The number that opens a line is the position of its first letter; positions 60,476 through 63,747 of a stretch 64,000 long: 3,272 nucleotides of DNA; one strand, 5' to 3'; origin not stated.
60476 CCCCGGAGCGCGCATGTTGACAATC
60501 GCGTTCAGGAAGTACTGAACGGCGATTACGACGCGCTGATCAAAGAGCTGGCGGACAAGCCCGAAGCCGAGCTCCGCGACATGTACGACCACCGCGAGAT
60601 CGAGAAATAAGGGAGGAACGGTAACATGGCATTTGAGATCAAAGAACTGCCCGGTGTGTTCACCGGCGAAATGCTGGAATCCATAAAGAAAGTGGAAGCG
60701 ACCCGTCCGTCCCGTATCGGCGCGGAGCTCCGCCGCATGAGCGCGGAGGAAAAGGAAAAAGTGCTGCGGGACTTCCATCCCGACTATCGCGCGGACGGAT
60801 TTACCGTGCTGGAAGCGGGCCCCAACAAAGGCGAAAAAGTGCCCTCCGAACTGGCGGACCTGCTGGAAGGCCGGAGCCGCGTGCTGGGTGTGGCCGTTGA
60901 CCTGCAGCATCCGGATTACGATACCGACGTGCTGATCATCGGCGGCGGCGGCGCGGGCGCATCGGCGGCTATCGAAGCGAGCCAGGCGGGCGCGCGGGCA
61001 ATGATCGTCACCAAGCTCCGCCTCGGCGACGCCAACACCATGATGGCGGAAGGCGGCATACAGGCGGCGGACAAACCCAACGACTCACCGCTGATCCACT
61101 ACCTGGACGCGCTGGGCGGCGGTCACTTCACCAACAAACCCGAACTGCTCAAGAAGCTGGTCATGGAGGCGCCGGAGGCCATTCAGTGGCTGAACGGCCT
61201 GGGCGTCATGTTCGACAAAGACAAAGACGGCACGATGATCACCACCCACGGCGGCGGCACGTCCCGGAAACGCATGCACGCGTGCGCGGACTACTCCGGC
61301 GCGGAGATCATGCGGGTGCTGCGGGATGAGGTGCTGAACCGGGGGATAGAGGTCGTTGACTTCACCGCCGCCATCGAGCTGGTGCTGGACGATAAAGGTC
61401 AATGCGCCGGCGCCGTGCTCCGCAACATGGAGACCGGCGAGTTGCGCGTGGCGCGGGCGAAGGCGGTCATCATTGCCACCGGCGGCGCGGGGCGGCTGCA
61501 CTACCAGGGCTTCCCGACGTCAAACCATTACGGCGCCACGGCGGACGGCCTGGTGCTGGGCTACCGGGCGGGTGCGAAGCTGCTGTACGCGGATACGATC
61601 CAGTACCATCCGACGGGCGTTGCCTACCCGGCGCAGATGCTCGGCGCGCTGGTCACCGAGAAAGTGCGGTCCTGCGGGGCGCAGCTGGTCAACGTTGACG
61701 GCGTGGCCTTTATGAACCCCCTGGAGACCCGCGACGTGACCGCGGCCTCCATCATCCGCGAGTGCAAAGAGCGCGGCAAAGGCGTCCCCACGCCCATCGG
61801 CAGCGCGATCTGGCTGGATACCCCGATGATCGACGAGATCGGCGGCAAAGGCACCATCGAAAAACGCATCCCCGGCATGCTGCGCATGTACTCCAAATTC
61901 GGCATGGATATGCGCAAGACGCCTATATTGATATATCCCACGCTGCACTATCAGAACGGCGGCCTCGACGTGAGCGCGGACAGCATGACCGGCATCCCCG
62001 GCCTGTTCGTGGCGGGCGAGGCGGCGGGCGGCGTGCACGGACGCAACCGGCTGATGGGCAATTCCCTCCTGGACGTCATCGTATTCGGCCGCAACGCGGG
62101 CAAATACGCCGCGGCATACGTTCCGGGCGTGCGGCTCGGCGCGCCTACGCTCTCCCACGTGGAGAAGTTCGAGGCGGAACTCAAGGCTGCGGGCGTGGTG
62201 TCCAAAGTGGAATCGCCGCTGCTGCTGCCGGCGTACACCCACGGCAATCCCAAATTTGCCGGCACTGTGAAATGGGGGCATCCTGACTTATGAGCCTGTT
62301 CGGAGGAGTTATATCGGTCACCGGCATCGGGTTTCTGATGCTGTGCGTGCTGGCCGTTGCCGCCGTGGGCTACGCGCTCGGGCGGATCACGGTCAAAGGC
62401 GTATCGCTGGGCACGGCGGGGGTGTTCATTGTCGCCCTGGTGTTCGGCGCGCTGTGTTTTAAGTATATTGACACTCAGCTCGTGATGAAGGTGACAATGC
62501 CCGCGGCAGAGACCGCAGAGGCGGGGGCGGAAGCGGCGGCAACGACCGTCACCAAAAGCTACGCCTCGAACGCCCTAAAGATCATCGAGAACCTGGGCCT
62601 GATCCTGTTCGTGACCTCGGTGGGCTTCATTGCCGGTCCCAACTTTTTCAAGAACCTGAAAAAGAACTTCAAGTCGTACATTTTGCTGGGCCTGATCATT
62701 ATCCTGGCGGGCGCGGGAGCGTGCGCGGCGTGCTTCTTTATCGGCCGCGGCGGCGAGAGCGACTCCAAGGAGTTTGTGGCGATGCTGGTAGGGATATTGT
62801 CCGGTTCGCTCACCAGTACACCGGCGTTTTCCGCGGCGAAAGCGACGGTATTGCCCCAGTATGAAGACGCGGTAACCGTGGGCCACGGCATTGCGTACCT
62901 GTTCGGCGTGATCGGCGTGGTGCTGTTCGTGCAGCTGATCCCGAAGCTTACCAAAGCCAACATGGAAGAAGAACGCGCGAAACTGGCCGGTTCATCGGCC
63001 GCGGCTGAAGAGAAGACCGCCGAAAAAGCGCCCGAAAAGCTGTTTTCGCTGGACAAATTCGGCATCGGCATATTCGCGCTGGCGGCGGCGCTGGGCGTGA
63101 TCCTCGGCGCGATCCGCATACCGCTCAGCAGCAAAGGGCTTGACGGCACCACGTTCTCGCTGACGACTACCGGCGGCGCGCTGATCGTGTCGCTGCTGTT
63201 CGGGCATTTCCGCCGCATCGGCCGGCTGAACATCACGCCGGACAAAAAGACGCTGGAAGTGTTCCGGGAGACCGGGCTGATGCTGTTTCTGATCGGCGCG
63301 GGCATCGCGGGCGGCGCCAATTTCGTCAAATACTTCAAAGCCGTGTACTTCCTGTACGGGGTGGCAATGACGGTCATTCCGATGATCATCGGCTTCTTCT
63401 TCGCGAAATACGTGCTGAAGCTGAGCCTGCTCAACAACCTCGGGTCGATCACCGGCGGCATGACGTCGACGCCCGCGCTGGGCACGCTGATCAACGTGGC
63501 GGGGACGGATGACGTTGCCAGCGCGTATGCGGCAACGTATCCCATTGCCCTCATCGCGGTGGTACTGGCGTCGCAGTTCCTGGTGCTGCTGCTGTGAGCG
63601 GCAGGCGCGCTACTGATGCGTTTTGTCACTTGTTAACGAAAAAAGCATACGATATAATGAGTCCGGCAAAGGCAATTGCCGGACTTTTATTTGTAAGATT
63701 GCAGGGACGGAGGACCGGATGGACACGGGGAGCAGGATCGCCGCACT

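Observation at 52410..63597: Ten-gene ldh / hdrBCA-mvhD / Flx- and Asr-like / frdBA-like / AAE-transporter operon: candidate novel flavin-based electron-bifurcating fumarate (or related enoate/dicarboxylate) reductase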

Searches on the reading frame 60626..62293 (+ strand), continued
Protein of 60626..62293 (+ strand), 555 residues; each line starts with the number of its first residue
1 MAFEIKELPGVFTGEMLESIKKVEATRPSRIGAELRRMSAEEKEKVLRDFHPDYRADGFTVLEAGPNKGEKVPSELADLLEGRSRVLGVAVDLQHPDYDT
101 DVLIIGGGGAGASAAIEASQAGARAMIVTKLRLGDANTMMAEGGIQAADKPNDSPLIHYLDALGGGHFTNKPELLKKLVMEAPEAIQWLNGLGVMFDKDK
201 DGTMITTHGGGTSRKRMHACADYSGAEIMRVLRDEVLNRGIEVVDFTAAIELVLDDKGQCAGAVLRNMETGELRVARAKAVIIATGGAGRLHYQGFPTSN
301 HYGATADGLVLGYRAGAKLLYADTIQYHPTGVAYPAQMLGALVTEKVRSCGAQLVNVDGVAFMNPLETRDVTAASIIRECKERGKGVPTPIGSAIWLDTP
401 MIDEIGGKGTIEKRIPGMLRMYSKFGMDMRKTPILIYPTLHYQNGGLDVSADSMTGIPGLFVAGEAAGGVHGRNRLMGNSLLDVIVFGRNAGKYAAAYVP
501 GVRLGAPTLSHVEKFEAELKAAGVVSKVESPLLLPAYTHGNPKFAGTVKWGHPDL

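Call 69: search_protein_families(library=ncbifam, proteins=[P0121, P0127, P0134, P0154, P0161, P0174, P0193, P0196, P0201, P0208], max_evalue=1e-95)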
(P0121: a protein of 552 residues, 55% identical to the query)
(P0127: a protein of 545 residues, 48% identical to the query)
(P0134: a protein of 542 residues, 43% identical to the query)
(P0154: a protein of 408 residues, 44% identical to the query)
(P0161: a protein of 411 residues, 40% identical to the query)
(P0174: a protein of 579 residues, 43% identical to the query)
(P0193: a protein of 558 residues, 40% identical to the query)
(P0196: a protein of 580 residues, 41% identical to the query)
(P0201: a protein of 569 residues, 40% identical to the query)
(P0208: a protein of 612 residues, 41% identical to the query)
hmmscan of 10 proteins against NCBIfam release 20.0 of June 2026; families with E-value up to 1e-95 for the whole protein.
P0121 (552 aa): 1 family
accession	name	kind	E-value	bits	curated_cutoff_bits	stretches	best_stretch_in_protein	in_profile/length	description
NF004900.0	PRK06263.1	equivalog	1.6e-99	334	718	1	96-516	6-419/546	fumarate reductase (CoM/CoB) subunit TfrA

P0127 (545 aa): 1 family
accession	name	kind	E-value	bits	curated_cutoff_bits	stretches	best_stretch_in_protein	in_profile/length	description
NF004900.0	PRK06263.1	equivalog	2.9e-104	349.6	718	1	86-498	5-415/546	fumarate reductase (CoM/CoB) subunit TfrA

P0134 (542 aa): 1 family
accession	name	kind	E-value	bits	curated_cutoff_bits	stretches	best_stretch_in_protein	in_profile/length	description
NF004900.0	PRK06263.1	equivalog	6.8e-96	322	718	1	84-511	7-428/546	fumarate reductase (CoM/CoB) subunit TfrA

P0154 (408 aa): 0 families

P0161 (411 aa): 0 families

P0174 (579 aa): 18 families
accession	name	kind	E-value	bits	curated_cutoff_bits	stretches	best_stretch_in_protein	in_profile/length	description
NF005866.0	PRK07803.1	equivalog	1.7e-222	740.1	819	1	8-283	3-291/631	fumarate reductase/succinate dehydrogenase flavoprotein subunit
NF004900.0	PRK06263.1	equivalog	3.8e-194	646.3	718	1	11-552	5-540/546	fumarate reductase (CoM/CoB) subunit TfrA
TIGR01812.1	sdhA_frdA_Gneg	subfamily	3e-172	574.1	567.3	1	15-551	1-547/568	succinate dehydrogenase or fumarate reductase, flavoprotein subunit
TIGR01816.1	sdhA_forward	equivalog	6.2e-155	516.6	727.35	1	13-556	2-561/584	succinate dehydrogenase flavoprotein subunit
NF004724.0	PRK06069.1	subfamily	1.7e-153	511.9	826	1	11-556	3-561/577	succinate dehydrogenase/fumarate reductase flavoprotein subunit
NF004613.0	PRK05945.1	equivalog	7.6e-148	493.6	824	1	13-539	3-541/575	succinate dehydrogenase/fumarate reductase flavoprotein subunit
NF005037.0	PRK06452.1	equivalog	2.2e-134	449.1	862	1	11-551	3-545/566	succinate dehydrogenase flavoprotein subunit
NF006686.0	PRK09231.1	equivalog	8.6e-125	417.5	854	1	11-539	3-546/598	fumarate reductase (quinol) flavoprotein subunit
TIGR01176.1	fum_red_Fp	equivalog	2.6e-121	406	932.7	1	12-548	2-555/580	fumarate reductase (quinol) flavoprotein subunit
NF042982.1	MFR_Fp_SdhA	equivalog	2.7e-121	406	1100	1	13-539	47-579/612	8-methylmenaquinol:fumarate reductase flavoprotein subunit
NF006383.0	PRK08626.1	equivalog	1.5e-118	396.8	663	1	118-553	133-575/657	fumarate reductase flavoprotein subunit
NF005867.0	PRK07804.1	equivalog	4.1e-118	395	639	1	12-554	17-537/548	L-aspartate oxidase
TIGR00551.1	nadB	equivalog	5.3e-118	394.8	452.75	1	13-534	2-489/489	L-aspartate oxidase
NF005701.0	PRK07512.1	equivalog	5.4e-115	384.7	528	1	9-558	5-508/516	L-aspartate oxidase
NF005636.0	PRK07395.1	subfamily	1.6e-110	370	723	1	12-543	11-544/560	L-aspartate oxidase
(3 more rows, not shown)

P0193 (558 aa): 15 families
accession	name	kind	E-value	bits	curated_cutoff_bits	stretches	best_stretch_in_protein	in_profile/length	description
NF004900.0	PRK06263.1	equivalog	1.3e-187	624.8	718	1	5-550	4-543/546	fumarate reductase (CoM/CoB) subunit TfrA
NF005866.0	PRK07803.1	equivalog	5.5e-155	517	819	0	1-277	1-290/631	fumarate reductase/succinate dehydrogenase flavoprotein subunit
TIGR01812.1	sdhA_frdA_Gneg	subfamily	1.6e-150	502.3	567.3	1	10-552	1-553/568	succinate dehydrogenase or fumarate reductase, flavoprotein subunit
NF004724.0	PRK06069.1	subfamily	2.5e-144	481.6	826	1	5-555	2-565/577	succinate dehydrogenase/fumarate reductase flavoprotein subunit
TIGR01816.1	sdhA_forward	equivalog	2.6e-122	408.9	727.35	1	9-545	3-555/584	succinate dehydrogenase flavoprotein subunit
NF005037.0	PRK06452.1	equivalog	5.9e-115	385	862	1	8-555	5-554/566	succinate dehydrogenase flavoprotein subunit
NF004613.0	PRK05945.1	equivalog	1.3e-113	380.6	824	1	8-555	3-563/575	succinate dehydrogenase/fumarate reductase flavoprotein subunit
TIGR00551.1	nadB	equivalog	2.9e-110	369.3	452.75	1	8-528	2-488/489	L-aspartate oxidase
NF006686.0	PRK09231.1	equivalog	1.2e-109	367.6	854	1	6-544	3-557/598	fumarate reductase (quinol) flavoprotein subunit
NF005867.0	PRK07804.1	equivalog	1.8e-106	356.6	639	1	8-546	18-534/548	L-aspartate oxidase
TIGR01176.1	fum_red_Fp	equivalog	3.4e-104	349.6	932.7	1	7-547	2-558/580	fumarate reductase (quinol) flavoprotein subunit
NF042982.1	MFR_Fp_SdhA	equivalog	1.1e-102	344.5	1100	1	5-541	44-587/612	8-methylmenaquinol:fumarate reductase flavoprotein subunit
NF006383.0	PRK08626.1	equivalog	2.2e-100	336.8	663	0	132-541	152-567/657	fumarate reductase flavoprotein subunit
NF005636.0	PRK07395.1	subfamily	3.4e-100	335.9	723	1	7-544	11-550/560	L-aspartate oxidase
NF005978.0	PRK08071.1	equivalog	2.6e-97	326.4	621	1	8-549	3-510/514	L-aspartate oxidase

P0196 (580 aa): 8 families
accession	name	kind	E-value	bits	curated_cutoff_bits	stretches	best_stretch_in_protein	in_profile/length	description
NF004900.0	PRK06263.1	equivalog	2.5e-169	564.4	718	1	5-552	3-538/546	fumarate reductase (CoM/CoB) subunit TfrA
NF005866.0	PRK07803.1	equivalog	4.4e-154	514.1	819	0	8-280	7-290/631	fumarate reductase/succinate dehydrogenase flavoprotein subunit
TIGR01812.1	sdhA_frdA_Gneg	subfamily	1.4e-140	469.5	567.3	1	11-571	1-565/568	succinate dehydrogenase or fumarate reductase, flavoprotein subunit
NF004724.0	PRK06069.1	subfamily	4.2e-134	447.9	826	1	6-573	2-576/577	succinate dehydrogenase/fumarate reductase flavoprotein subunit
TIGR01816.1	sdhA_forward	equivalog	2.4e-118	395.8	727.35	1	10-570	3-575/584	succinate dehydrogenase flavoprotein subunit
NF004613.0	PRK05945.1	equivalog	1.3e-114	383.9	824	1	8-573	2-574/575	succinate dehydrogenase/fumarate reductase flavoprotein subunit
NF005037.0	PRK06452.1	equivalog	4.2e-110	368.9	862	1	7-571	3-563/566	succinate dehydrogenase flavoprotein subunit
TIGR00551.1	nadB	equivalog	1.3e-97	327.6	452.75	1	9-535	2-489/489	L-aspartate oxidase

P0201 (569 aa): 18 families
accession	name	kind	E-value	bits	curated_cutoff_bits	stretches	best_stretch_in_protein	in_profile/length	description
NF004900.0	PRK06263.1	equivalog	2.3e-207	690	718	1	4-550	4-543/546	fumarate reductase (CoM/CoB) subunit TfrA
TIGR01812.1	sdhA_frdA_Gneg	subfamily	5.2e-176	586.5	567.3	1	9-563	1-564/568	succinate dehydrogenase or fumarate reductase, flavoprotein subunit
NF005866.0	PRK07803.1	equivalog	1.5e-168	561.9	819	0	4-277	5-291/631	fumarate reductase/succinate dehydrogenase flavoprotein subunit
NF004724.0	PRK06069.1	subfamily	2.2e-157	524.7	826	1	4-564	2-574/577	succinate dehydrogenase/fumarate reductase flavoprotein subunit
TIGR01816.1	sdhA_forward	equivalog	5.7e-149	496.9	727.35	1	8-555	3-567/584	succinate dehydrogenase flavoprotein subunit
NF004613.0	PRK05945.1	equivalog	8.5e-142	473.7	824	1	6-563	2-571/575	succinate dehydrogenase/fumarate reductase flavoprotein subunit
NF005037.0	PRK06452.1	equivalog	3.6e-131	438.5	862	1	4-563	2-562/566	succinate dehydrogenase flavoprotein subunit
NF006686.0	PRK09231.1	equivalog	2.5e-126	422.6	854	1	4-563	2-577/598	fumarate reductase (quinol) flavoprotein subunit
TIGR01176.1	fum_red_Fp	equivalog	2.3e-125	419.5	932.7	1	6-563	2-575/580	fumarate reductase (quinol) flavoprotein subunit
TIGR00551.1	nadB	equivalog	4.3e-119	398.4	452.75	1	7-528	2-489/489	L-aspartate oxidase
NF042982.1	MFR_Fp_SdhA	equivalog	5.3e-114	381.9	1100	1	7-560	47-606/612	8-methylmenaquinol:fumarate reductase flavoprotein subunit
NF005636.0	PRK07395.1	subfamily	7.8e-113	377.6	723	1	7-544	12-550/560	L-aspartate oxidase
NF005867.0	PRK07804.1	equivalog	1.3e-112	376.9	639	1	7-551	18-539/548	L-aspartate oxidase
NF006383.0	PRK08626.1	equivalog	9.8e-112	374.3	663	1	112-547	133-573/657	fumarate reductase flavoprotein subunit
NF006567.0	PRK09077.1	equivalog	5.5e-103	345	629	1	6-533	7-524/537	L-aspartate oxidase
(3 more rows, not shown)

P0208 (612 aa): 14 families
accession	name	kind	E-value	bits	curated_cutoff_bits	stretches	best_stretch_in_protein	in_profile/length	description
NF005866.0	PRK07803.1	equivalog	1.4e-303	1007.9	819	1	1-610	1-611/631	fumarate reductase/succinate dehydrogenase flavoprotein subunit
NF004900.0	PRK06263.1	equivalog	5.8e-157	523.6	718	1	6-570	5-535/546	fumarate reductase (CoM/CoB) subunit TfrA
TIGR01812.1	sdhA_frdA_Gneg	subfamily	3.6e-152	507.8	567.3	1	10-559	1-531/568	succinate dehydrogenase or fumarate reductase, flavoprotein subunit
TIGR01816.1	sdhA_forward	equivalog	5.1e-129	431.1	727.35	0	7-278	1-273/584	succinate dehydrogenase flavoprotein subunit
NF004724.0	PRK06069.1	subfamily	1.9e-122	409.4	826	0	8-280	5-275/577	succinate dehydrogenase/fumarate reductase flavoprotein subunit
NF004613.0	PRK05945.1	equivalog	7e-116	388.1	824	0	8-278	3-270/575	succinate dehydrogenase/fumarate reductase flavoprotein subunit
NF006686.0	PRK09231.1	equivalog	1.8e-114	383.4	854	1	7-573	4-553/598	fumarate reductase (quinol) flavoprotein subunit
TIGR01176.1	fum_red_Fp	equivalog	5.7e-109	365.3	932.7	1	9-579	4-557/580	fumarate reductase (quinol) flavoprotein subunit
NF005037.0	PRK06452.1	equivalog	1.7e-107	360.4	862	0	7-280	4-273/566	succinate dehydrogenase flavoprotein subunit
NF006383.0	PRK08626.1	equivalog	4.6e-106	355.6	663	0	111-560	131-557/657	fumarate reductase flavoprotein subunit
NF005867.0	PRK07804.1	equivalog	6.9e-106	354.6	639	0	7-274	17-287/548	L-aspartate oxidase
TIGR00551.1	nadB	equivalog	1.4e-100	337.4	452.75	0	8-277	2-264/489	L-aspartate oxidase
NF042982.1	MFR_Fp_SdhA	equivalog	3.9e-97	326.2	1100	0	9-276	48-312/612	8-methylmenaquinol:fumarate reductase flavoprotein subunit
NF005701.0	PRK07512.1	equivalog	5.6e-97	325.2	528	0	5-277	6-272/516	L-aspartate oxidase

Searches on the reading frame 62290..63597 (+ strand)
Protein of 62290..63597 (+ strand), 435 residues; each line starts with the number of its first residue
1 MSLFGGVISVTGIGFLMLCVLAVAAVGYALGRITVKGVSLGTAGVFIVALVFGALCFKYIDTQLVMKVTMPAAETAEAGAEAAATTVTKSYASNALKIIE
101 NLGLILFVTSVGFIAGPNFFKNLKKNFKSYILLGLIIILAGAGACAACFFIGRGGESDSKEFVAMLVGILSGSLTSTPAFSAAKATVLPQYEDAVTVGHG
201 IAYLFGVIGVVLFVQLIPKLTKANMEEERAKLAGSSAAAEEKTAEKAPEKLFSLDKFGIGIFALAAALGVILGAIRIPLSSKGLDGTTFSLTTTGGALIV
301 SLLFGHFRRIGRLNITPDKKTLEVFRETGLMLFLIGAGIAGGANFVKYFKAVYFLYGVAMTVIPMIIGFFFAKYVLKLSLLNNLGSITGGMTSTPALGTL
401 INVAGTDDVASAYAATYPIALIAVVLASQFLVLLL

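Call 5: search_protein_families(library=pfam, proteins=[window:62290-63597:+])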
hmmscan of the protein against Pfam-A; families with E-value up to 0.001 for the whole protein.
window:62290-63597:+ (435 aa): 1 family
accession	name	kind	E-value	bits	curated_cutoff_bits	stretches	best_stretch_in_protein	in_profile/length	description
PF06826.17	Asp-Al_Ex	-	1.7e-57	194.4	27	3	262-432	2-166/167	Predicted Permease Membrane Region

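Call 27: search_protein_families(library=ncbifam, proteins=[window:62290-63597:+], max_evalue=1e-10)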
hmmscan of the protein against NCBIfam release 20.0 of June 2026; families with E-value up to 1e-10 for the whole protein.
window:62290-63597:+ (435 aa): 4 families
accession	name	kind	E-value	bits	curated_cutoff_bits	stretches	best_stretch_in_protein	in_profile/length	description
TIGR01625.1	YidE_YbjL_dupl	subfamily_domain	7.6e-42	142.7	71.95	2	267-419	2-154/154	AspT/YidE/YbjL antiporter duplication domain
NF003007.0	PRK03818.1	equivalog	3.1e-40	138.2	449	2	92-242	55-203/553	putative transporter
TIGR03802.1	Asp_Ala_antiprt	equivalog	1.5e-37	129.5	546.95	1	262-434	391-561/562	aspartate-alanine antiporter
NF003440.0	PRK04972.1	equivalog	6e-30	104.5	645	2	100-234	62-198/561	aspartate:alanine antiporter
